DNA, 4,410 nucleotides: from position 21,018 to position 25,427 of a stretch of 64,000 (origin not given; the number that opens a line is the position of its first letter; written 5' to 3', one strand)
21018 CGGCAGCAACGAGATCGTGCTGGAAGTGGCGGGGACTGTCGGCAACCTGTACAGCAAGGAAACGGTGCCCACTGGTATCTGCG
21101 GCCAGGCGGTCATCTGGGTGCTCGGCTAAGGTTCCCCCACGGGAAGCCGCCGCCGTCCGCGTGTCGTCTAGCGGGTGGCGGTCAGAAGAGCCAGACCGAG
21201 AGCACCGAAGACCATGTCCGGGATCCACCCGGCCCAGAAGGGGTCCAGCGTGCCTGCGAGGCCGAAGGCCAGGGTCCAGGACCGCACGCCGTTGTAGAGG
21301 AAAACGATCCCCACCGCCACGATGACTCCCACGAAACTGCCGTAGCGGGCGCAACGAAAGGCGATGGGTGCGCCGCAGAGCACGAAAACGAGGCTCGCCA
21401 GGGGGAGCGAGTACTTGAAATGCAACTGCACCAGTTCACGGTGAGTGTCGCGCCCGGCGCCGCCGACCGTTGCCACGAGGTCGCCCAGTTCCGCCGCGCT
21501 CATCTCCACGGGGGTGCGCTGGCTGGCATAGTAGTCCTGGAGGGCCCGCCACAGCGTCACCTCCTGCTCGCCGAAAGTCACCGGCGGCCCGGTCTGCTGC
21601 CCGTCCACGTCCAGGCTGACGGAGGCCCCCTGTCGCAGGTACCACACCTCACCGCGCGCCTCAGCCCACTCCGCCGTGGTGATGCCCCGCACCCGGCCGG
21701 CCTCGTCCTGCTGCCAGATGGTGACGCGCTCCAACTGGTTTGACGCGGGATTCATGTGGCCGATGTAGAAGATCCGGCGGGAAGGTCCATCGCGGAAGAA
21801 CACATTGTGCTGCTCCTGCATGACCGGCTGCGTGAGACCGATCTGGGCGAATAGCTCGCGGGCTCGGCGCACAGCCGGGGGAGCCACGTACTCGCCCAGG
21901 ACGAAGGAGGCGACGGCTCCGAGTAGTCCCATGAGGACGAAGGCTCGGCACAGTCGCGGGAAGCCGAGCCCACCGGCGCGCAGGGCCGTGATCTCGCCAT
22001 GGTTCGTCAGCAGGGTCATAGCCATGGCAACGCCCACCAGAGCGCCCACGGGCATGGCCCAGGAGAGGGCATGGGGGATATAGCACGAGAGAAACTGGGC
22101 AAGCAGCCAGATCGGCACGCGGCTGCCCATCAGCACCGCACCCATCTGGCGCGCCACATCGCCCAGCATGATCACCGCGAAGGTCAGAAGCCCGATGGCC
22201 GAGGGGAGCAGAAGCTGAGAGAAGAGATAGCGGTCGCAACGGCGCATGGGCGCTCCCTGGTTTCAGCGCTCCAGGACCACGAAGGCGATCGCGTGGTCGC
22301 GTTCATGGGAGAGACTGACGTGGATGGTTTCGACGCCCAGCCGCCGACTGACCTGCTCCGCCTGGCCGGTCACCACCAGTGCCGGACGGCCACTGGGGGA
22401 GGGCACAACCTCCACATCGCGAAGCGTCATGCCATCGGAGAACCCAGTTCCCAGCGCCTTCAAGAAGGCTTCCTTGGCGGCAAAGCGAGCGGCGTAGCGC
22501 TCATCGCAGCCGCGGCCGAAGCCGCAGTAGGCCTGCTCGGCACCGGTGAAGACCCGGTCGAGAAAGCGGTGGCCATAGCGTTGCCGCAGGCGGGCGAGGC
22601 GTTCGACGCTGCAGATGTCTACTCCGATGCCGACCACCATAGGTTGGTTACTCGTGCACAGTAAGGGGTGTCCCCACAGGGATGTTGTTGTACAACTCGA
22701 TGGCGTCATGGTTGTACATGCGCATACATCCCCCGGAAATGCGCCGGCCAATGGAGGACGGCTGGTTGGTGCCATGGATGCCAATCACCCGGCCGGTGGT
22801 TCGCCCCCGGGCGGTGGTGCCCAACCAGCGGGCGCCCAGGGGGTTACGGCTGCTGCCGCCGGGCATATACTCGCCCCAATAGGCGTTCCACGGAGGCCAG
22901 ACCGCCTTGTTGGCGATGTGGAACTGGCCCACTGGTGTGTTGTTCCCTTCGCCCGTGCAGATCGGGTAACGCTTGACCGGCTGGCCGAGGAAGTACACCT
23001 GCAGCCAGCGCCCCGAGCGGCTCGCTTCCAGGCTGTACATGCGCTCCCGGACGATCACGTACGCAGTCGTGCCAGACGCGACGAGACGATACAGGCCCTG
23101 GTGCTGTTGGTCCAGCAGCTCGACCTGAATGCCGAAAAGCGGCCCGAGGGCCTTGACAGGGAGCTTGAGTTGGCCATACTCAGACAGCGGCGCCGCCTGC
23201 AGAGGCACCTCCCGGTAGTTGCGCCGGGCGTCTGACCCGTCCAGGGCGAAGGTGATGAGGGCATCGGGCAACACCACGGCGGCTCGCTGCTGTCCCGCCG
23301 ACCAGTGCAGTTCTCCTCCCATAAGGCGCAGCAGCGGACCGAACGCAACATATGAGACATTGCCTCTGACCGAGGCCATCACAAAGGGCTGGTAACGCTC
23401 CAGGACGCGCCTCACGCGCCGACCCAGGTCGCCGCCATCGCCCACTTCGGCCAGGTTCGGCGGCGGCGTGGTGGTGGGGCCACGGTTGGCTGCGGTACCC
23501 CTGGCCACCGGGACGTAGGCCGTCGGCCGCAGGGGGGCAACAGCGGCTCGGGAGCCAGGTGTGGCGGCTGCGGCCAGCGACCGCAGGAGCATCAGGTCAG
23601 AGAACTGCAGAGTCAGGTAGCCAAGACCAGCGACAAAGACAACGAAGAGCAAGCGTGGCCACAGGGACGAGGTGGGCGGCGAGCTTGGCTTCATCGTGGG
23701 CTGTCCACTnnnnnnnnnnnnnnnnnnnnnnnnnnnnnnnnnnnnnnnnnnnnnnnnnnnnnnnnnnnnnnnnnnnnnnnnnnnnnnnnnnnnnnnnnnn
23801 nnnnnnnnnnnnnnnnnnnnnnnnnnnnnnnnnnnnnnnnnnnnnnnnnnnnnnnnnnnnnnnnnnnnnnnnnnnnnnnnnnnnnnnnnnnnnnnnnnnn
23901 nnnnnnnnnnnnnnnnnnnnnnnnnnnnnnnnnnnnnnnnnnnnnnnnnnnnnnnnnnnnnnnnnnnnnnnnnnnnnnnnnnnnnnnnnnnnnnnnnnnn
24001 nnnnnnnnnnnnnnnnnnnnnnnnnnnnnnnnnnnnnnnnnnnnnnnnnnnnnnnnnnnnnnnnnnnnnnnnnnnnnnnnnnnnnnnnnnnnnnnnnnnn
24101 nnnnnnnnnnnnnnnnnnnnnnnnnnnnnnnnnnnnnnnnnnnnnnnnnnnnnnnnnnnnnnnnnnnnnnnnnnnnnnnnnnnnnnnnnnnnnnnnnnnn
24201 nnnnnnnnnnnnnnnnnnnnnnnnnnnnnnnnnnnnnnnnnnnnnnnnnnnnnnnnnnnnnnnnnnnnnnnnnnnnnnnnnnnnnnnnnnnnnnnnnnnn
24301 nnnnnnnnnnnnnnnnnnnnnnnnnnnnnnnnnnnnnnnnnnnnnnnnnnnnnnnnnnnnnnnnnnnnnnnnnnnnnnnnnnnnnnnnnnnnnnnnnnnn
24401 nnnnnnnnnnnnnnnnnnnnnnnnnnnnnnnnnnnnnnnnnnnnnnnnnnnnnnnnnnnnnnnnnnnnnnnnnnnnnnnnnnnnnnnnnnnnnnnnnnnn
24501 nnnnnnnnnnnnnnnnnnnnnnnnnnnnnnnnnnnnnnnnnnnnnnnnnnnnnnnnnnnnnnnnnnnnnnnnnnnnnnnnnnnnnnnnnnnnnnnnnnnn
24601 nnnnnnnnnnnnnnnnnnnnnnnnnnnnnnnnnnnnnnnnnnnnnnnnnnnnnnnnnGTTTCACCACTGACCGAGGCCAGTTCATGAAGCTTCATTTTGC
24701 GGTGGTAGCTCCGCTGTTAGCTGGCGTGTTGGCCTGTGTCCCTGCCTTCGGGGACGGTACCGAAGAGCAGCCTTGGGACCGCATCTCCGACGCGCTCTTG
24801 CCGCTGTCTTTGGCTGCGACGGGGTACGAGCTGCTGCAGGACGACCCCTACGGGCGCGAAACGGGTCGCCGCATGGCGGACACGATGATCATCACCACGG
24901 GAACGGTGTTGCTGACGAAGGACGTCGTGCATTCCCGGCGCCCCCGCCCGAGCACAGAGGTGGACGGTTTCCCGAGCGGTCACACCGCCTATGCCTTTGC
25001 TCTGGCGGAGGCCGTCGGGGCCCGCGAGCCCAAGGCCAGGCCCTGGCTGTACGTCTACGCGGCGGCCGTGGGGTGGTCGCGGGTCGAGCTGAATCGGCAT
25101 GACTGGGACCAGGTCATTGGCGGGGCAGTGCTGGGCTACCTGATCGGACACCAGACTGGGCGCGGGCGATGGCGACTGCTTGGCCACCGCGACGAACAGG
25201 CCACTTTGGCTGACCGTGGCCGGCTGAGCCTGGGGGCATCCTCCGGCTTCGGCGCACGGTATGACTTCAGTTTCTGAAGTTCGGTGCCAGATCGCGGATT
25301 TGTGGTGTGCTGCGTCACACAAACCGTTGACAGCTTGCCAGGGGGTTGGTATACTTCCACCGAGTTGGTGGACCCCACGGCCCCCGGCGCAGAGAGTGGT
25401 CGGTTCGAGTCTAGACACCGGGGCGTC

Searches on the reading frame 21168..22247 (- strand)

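Call 37: search_protein_families(library=pfam, proteins=[window:21168-22247:-], max_evalue=0.001)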
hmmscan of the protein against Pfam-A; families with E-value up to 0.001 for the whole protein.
window:21168-22247:- (359 aa): 1 family
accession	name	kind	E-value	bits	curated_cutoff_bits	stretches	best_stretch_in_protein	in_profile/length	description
PF03739.19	LptF_LptG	-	2.6e-71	241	27.9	1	6-355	1-351/353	Lipopolysaccharide export system permease LptF/LptG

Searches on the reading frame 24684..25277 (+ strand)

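Call 37: search_protein_families(library=pfam, proteins=[window:24684-25277:+], max_evalue=0.001)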
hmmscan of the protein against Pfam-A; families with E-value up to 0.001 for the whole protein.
window:24684-25277:+ (197 aa): 1 family
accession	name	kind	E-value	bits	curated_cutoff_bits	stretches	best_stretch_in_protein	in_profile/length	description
PF01569.27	PAP2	-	4.2e-13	49.6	27.2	1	93-156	48-119/130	PAP2 superfamily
